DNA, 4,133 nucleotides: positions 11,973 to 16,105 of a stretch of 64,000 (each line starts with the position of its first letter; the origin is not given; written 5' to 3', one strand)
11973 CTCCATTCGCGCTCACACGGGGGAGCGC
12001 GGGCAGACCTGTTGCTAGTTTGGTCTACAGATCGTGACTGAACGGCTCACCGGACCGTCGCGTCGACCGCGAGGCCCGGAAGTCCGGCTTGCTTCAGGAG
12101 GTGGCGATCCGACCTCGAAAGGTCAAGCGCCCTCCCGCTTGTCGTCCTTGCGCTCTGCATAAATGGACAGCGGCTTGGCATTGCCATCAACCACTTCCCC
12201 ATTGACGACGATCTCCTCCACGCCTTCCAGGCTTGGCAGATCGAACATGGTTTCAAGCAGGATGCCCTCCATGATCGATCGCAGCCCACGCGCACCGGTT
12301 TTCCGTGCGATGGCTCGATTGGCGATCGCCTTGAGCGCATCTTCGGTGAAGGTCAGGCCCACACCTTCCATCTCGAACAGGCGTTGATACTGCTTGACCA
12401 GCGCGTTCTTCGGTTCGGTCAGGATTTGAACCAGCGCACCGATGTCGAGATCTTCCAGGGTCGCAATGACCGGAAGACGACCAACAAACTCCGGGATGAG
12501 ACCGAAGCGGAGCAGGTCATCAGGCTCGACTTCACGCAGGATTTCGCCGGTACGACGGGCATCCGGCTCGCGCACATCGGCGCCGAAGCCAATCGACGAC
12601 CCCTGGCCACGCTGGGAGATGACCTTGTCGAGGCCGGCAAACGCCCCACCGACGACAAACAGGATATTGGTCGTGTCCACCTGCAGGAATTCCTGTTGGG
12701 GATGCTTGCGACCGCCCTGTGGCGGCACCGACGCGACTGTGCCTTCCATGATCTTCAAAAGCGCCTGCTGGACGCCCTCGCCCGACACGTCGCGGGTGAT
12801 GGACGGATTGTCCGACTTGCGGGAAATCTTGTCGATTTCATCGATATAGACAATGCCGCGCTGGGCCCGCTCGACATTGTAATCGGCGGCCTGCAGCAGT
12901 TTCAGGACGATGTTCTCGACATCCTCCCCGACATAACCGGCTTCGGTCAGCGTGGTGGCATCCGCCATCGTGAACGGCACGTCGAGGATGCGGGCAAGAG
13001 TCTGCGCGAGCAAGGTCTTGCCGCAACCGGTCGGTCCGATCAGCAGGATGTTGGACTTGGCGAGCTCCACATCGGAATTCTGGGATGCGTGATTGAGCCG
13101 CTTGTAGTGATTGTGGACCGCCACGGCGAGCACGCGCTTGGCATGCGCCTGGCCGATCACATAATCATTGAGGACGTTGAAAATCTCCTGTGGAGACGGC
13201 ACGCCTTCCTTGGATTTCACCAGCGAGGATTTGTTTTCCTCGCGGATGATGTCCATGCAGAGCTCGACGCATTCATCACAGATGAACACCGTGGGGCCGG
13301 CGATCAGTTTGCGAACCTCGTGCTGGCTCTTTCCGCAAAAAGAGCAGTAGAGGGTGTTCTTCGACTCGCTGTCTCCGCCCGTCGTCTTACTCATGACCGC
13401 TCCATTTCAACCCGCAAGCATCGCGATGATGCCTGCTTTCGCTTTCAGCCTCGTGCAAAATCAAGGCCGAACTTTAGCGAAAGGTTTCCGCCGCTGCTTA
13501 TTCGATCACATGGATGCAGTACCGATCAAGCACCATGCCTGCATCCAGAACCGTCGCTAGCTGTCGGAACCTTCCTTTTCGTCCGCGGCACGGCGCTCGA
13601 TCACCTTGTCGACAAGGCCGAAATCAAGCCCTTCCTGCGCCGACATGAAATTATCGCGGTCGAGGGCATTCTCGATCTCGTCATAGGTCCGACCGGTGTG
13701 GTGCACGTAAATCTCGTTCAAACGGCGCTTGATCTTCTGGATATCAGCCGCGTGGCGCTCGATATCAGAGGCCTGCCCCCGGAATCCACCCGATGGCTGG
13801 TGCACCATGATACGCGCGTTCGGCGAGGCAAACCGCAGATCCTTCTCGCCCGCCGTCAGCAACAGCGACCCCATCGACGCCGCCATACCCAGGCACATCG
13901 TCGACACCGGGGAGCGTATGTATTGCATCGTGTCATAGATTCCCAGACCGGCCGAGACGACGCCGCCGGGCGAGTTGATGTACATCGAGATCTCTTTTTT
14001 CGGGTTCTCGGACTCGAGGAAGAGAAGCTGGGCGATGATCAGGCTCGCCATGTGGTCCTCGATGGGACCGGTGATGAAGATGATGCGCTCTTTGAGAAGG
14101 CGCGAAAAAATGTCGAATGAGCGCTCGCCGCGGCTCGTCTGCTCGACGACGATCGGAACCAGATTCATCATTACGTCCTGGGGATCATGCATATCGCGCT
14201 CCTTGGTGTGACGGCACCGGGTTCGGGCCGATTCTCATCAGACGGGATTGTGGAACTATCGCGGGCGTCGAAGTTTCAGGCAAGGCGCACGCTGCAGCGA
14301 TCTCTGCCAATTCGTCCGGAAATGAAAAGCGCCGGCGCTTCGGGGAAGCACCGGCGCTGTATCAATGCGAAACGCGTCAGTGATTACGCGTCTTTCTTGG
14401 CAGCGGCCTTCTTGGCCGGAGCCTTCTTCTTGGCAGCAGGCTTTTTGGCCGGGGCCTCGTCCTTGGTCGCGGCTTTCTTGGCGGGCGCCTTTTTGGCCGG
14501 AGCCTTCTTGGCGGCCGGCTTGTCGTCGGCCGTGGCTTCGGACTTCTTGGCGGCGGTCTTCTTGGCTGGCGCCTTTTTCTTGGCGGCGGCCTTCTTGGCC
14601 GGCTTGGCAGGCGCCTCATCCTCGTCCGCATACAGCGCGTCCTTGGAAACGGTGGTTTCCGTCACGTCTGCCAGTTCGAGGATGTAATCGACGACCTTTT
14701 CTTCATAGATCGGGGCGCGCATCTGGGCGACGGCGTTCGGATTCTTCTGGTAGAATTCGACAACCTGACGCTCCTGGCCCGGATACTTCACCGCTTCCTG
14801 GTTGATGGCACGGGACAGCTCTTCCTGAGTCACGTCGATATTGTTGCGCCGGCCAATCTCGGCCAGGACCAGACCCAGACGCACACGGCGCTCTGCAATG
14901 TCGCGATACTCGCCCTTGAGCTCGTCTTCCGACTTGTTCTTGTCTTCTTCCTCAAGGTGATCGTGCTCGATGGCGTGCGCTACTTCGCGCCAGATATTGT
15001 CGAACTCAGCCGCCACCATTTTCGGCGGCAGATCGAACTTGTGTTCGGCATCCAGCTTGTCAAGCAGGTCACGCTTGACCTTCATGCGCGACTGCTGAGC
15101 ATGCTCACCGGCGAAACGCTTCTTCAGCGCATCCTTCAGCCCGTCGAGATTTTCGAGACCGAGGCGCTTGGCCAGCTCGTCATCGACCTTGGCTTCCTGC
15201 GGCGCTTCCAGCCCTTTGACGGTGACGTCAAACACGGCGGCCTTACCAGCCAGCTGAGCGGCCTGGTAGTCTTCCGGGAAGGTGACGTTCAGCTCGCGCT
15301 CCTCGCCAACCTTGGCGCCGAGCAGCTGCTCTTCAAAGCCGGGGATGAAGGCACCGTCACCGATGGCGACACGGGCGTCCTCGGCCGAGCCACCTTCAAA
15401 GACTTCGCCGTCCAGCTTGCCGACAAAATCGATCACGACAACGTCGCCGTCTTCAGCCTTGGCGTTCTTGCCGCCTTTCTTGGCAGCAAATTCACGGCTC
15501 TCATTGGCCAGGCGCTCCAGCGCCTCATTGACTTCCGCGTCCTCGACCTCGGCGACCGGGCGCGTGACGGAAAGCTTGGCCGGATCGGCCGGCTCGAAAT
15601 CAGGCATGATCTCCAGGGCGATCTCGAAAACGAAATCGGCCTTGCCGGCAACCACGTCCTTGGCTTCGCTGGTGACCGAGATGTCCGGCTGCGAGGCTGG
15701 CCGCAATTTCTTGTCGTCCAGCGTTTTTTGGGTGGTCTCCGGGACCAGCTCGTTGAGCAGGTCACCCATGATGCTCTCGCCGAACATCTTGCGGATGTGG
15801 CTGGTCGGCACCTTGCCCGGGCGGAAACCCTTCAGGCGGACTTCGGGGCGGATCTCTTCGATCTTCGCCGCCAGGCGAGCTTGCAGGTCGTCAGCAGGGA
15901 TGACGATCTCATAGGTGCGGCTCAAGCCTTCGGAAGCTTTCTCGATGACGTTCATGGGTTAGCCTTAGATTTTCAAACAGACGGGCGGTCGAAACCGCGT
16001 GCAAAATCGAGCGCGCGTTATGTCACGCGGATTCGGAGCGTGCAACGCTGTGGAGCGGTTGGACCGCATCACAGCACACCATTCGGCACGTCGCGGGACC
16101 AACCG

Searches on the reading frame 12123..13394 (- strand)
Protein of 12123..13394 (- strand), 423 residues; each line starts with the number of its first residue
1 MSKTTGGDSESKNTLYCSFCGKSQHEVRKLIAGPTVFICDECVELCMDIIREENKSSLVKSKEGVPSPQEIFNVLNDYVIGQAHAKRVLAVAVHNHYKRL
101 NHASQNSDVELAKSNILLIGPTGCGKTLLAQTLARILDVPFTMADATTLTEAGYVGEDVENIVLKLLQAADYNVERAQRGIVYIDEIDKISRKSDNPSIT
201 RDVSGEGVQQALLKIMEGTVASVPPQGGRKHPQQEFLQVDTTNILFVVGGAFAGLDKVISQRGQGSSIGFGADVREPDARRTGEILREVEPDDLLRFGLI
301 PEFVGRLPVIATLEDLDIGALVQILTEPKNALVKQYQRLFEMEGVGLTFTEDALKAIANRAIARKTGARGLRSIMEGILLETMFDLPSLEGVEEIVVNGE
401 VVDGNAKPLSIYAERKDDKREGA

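Call 6: search_protein_families(library=ncbifam, proteins=[window:12123-13394:-])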
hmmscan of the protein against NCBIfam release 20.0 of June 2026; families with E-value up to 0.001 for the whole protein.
window:12123-13394:- (423 aa): 28 families (the best 25 are shown)
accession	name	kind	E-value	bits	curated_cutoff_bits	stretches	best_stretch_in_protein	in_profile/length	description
NF003745.1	PRK05342.1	equivalog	6.8e-204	677.4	359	1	11-418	2-415/418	ATP-dependent Clp protease ATP-binding subunit ClpX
TIGR00382.1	clpX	equivalog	4.1e-197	655.2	370.75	1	12-408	6-411/414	ATP-dependent protease ATP-binding subunit ClpX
TIGR00390.1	hslU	equivalog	8.7e-61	206.2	362.45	3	68-170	3-104/441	ATP-dependent protease ATPase subunit HslU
TIGR02639.1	ClpA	equivalog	7.1e-11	41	993.15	2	73-151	453-525/734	ATP-dependent Clp protease ATP-binding subunit ClpA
NF041006.2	cell_div_CdvC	equivalog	7.1e-10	38.3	650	1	115-218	136-234/370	cell division protein CdvC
NF003069.1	PRK03992.1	subfamily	7.6e-09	35.2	500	1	114-198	166-244/379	proteasome-activating nucleotidase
TIGR01243.1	CDC48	subfamily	9.3e-09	34.1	802.65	1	115-218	214-308/733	CDC48 family AAA ATPase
TIGR01242.2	TIGR01242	subfamily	1.4e-08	34.1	500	1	115-214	150-240/362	proteasome-activating nucleotidase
NF003229.0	PRK04195.1-5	equivalog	1.1e-07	30.9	280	1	79-199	19-124/413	replication factor C large subunit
TIGR03345.1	VI_ClpV1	equivalog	1.6e-07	30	884.95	0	298-382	750-830/852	type VI secretion system ATPase TssH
NF047748.1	PrtsmActNtasePan1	equivalog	3e-07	29.8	750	1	112-214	181-277/405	proteasome-activating nucleotidase Pan1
TIGR01241.2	FtsH_fam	equivalog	3.7e-07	29.3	600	1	116-196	198-272/598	ATP-dependent zinc metalloprotease FtsH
TIGR03346.1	chaperone_ClpB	equivalog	4.1e-07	28.7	1232.1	0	73-137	561-619/853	ATP-dependent chaperone ClpB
NF047747.1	PrtsmActNtasePan2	equivalog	8e-07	28.6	700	1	113-214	185-280/397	proteasome-activating nucleotidase Pan2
NF008004.0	PRK10733.1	equivalog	1.3e-06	26.7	1008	1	67-194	143-260/644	ATP-dependent zinc metalloprotease FtsH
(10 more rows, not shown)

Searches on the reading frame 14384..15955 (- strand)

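Call 76: search_protein_families(library=ncbifam, proteins=[window:14384-15955:-], max_evalue=0.00001)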
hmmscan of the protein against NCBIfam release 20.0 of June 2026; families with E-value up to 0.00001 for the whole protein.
window:14384-15955:- (523 aa): 2 families
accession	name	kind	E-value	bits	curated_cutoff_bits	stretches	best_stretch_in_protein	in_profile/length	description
TIGR00115.1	tig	equivalog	6e-127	423.9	180.2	1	12-426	2-410/410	trigger factor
NF045969.1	trig_like_plasma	equivalog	2.7e-10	39.7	140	1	167-421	140-380/399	trigger factor-related chaperone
